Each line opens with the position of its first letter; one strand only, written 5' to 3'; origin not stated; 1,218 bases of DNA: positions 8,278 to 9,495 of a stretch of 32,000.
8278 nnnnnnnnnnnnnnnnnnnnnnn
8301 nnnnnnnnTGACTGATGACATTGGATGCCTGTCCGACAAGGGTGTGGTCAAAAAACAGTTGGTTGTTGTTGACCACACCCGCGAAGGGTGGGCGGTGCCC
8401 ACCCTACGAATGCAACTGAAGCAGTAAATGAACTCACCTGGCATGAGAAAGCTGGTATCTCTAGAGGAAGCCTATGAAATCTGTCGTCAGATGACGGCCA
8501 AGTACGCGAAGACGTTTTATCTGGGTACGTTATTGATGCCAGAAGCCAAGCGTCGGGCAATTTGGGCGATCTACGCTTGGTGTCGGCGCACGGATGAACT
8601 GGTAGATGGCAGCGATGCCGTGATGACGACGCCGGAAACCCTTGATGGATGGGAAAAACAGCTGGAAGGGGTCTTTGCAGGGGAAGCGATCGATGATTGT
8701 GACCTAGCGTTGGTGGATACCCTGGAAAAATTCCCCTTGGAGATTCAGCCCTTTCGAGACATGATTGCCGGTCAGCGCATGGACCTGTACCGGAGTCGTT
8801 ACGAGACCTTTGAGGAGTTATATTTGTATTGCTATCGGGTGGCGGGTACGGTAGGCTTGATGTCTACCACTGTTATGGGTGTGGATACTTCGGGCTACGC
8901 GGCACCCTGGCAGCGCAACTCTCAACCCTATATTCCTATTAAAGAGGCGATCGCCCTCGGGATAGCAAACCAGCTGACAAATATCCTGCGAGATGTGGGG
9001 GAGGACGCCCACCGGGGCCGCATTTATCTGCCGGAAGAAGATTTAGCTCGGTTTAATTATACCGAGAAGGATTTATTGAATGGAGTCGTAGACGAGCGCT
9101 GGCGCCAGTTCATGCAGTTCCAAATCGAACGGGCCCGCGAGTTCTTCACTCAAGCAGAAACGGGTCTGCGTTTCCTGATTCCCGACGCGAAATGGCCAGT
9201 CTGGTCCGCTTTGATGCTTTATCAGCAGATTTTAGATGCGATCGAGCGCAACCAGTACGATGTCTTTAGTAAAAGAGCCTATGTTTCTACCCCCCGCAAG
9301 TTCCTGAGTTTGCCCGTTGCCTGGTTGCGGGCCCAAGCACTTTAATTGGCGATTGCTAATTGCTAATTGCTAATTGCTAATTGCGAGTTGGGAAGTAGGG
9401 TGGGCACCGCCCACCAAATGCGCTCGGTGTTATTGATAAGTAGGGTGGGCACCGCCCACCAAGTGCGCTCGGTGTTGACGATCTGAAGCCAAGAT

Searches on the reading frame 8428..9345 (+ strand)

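Call 53: search_protein_families(library=pfam, proteins=[window:8428-9345:+], max_evalue=0.001)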
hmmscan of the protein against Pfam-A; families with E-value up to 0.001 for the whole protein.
window:8428-9345:+ (305 aa): 1 family
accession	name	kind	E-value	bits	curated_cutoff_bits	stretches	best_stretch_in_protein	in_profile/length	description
PF00494.24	SQS_PSY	-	2.9e-78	263.6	26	1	24-289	2-262/263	Squalene/phytoene synthase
